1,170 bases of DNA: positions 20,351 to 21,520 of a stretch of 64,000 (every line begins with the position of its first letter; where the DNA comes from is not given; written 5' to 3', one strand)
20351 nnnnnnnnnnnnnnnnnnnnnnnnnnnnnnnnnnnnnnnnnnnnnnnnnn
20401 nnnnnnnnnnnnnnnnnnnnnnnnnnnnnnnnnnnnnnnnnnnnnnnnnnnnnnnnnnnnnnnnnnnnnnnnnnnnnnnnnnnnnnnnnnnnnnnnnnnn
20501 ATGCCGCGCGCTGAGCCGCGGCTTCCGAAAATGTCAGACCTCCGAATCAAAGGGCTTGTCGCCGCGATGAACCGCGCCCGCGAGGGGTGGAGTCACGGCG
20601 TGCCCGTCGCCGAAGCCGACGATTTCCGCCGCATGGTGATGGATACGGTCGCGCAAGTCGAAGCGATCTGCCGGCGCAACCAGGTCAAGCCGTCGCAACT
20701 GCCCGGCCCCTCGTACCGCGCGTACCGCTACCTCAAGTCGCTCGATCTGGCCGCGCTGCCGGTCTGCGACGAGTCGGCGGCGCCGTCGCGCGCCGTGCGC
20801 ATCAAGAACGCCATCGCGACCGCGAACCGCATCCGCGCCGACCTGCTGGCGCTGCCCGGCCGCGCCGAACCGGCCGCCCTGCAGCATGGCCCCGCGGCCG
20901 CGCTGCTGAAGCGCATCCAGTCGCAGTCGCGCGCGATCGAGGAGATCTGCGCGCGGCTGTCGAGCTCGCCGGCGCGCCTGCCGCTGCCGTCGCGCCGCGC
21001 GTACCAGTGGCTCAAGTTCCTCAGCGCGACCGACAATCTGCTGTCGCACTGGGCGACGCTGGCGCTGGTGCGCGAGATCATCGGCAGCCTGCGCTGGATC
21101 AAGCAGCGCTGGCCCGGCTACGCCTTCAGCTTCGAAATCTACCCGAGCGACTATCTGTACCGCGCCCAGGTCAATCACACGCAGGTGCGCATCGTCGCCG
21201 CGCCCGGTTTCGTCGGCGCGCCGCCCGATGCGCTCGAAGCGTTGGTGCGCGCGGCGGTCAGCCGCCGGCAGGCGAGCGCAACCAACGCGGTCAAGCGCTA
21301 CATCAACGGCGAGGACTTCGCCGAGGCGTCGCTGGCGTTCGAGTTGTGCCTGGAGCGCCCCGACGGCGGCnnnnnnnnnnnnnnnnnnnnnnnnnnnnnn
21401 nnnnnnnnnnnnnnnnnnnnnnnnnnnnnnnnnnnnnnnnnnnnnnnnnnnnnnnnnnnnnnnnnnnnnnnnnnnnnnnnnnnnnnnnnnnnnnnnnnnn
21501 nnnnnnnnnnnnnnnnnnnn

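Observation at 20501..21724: DUF45/SprT-like HExxH hydrolase with a duplicated N-terminal module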

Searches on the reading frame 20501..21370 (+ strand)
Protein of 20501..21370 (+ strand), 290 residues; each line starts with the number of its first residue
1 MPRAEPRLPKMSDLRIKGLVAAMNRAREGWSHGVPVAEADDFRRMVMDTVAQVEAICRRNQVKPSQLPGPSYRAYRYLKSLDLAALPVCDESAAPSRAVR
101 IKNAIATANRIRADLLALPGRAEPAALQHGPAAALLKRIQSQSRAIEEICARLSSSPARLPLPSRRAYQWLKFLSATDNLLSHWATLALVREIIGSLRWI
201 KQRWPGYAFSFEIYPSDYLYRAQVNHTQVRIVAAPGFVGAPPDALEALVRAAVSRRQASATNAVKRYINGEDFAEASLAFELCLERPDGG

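Call 40: predict_structure(alignment_id=A2)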
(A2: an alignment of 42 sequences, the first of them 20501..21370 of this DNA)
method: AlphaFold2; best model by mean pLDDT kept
length: 290 residues; sequences in the alignment: 42
mean_pLDDT: 93.1   pTM: 0.86
mean pLDDT of the five models: 93.1, 92.2, 91.5, 91.4, 91.1
residues with pLDDT >= 90: 252; 70-90: 28; 50-70: 9; < 50: 1
segments of 3 or more residues with pLDDT < 50: none
pLDDT, mean of each block of 10 residues (from residue 1): 72 88 95 94 98 97 94 96 93 85 96 94 91 97 96 92 95 97 97 95 95 95 96 98 98 93 96 95 71
secondary structure, 60 per line:
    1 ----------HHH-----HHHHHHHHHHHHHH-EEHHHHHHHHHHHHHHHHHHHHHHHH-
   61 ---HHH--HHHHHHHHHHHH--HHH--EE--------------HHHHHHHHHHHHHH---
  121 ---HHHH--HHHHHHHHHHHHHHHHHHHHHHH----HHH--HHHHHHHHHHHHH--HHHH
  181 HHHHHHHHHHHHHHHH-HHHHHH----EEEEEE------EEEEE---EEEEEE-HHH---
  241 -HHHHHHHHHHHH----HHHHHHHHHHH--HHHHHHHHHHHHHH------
elements in order: H19-32 H36-59 H69-80 H104-117 H124-127 H130-152 H162-174 H177-196 H198-203 E208-213 E220-224 E228-233 H242-253 H258-268 H271-284

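Call 43: fold_search(model_id=the predicted structure, library=pdb)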
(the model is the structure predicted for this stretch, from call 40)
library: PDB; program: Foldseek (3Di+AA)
matches with E <= 10: 145; with E <= 0.001: 0
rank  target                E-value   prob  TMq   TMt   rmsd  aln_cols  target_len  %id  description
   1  2bap_A                5.3e-01  0.20  0.17  0.17  16.4       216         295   12  Crystal structure of the N-terminal mDia1 Armadillo Repeat Region and Dimerisation Domain in complex with the mDia1 au (released 2006-03-07)
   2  1qsj_A                1.5e+00  0.09  0.18  0.19  16.2       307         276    9  N-TERMINALLY TRUNCATED C3DG FRAGMENT (released 2000-07-31)
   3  5wmu_B                1.5e+00  0.04  0.12  0.09  21.1       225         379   12  Structural Insights into Substrate and Inhibitor Binding Sites in Human Indoleamine 2,3-Dioxygenase I (released 2017-12-06)
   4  6mdw                  1.7e+00  0.35  0.18  0.26   9.2        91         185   13  Mechanism of protease dependent DPC repair (released 2019-04-10)
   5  4uwx_B                1.7e+00  0.10  0.17  0.21  16.8       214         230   12  Structure of liprin-alpha3 in complex with mDia1 Diaphanous- inhibitory domain (released 2015-05-06)
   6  3eg5_B                1.8e+00  0.09  0.16  0.14  16.2       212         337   11  Crystal structure of MDIA1-TSH GBD-FH3 in complex with CDC42-GMPPNP (released 2008-10-14)
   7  1z2c_B                1.8e+00  0.06  0.14  0.12  16.9       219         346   10  Crystal structure of mDIA1 GBD-FH3 in complex with RhoC-GMPPNP (released 2005-05-10)
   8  6mdx_A                2.0e+00  0.30  0.18  0.27  11.5       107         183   12  Mechanism of protease dependent DPC repair (released 2019-04-10)
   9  2bnx_A                2.0e+00  0.09  0.17  0.15  16.4       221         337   11  Crystal structure of the dimeric regulatory domain of mouse diaphaneous-related formin (DRF), mDia1 (released 2005-06-13)
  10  8vwj_S                2.0e+00  0.07  0.15  0.18  17.8       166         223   13  The base complex of the AcMNPV baculovirus nucleocapsid (Class 2, localised reconstruction) (released 2024-11-06)
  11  8qah_A                2.0e+00  0.06  0.16  0.13  19.0       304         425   10  X-ray crystal structure of a de novo designed single-chain parallel coiled-coil alpha-helical barrel with 8 inner heli (released 2024-07-03)
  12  6tao_B                2.2e+00  0.02  0.12  0.11  22.6       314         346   11  The cytotoxin MakE from Vibrio cholerae (released 2020-11-18)
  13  5etw_B                2.4e+00  0.04  0.12  0.10  21.4       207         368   13  Crystal structure of the indoleamine 2,3-dioxygenagse 1 (IDO1) complexed with NLG919 analogue (released 2016-02-10)
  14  8qah_B                2.6e+00  0.05  0.16  0.12  18.4       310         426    9  X-ray crystal structure of a de novo designed single-chain parallel coiled-coil alpha-helical barrel with 8 inner heli (released 2024-07-03)
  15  2nox_E                2.6e+00  0.04  0.11  0.12  21.0       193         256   12  Crystal structure of tryptophan 2,3-dioxygenase from Ralstonia metallidurans (released 2006-12-19)
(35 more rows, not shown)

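Call 54: fold_search(model_id=the predicted structure, library=viral)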
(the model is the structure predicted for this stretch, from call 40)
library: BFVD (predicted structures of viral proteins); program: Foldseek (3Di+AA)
matches with E <= 10: 127; with E <= 0.001: 0
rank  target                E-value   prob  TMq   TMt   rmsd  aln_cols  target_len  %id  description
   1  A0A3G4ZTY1            2.5e-01  0.21  0.15  0.14  14.7       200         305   10  SprT-like protein [Edafosvirus sp.]
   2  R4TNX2                3.5e-01  0.57  0.19  0.24  11.7       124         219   13  SprT-like domain-containing protein [Haloarcula californiae tailed virus 1]
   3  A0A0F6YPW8            5.6e-01  0.80  0.16  0.31   6.6        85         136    9  Uncharacterized protein [Sinorhizobium phage phiN3]
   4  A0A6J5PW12            8.9e-01  0.38  0.17  0.28  13.2       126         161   13  Uncharacterized protein [uncultured Caudovirales phage]
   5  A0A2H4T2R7            1.0e+00  0.08  0.12  0.11  16.5       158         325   11  GrBNV gp13-like protein [Tomelloso virus]
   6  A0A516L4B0            1.0e+00  0.08  0.14  0.07  21.2       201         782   16  (no name in the UniProt tables at hand)
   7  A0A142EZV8            1.1e+00  0.44  0.17  0.25   6.6        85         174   14  (no name in the UniProt tables at hand)
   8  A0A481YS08            1.2e+00  0.12  0.18  0.15  12.6       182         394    8  SprT-like family protein [Marseillevirus LCMAC101]
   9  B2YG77                1.4e+00  0.11  0.13  0.09  23.0       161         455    7  Uncharacterized protein [Musca hytrovirus(isolate Musca domestica/United States/Boucias/-)]
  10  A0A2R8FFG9            1.5e+00  0.84  0.16  0.29   3.7        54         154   11  Transmembrane domain-containing protein [Cedratvirus Zaza IHUMI]
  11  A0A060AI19            1.5e+00  0.44  0.19  0.22   6.6       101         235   11  (no name in the UniProt tables at hand)
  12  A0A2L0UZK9            1.6e+00  0.35  0.19  0.23  11.3       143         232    9  Uncharacterized protein [Agrobacterium phage Atu_ph07]
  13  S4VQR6                1.6e+00  0.03  0.11  0.12  21.9       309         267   13  Uncharacterized protein [Pandoravirus dulcis]
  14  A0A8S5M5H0            1.7e+00  0.30  0.15  0.30   7.2        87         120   17  IrrE N-terminal-like domain-containing protein [Siphoviridae sp. ctDwe1]
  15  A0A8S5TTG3            1.7e+00  0.21  0.19  0.17   8.4       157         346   10  Uncharacterized protein [Siphoviridae sp. ct5jB2]
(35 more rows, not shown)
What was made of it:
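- When the catalytic domain is deleted from the model, SprT-like and metallopeptidase structures still recur among the matches (calls 43, 54).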
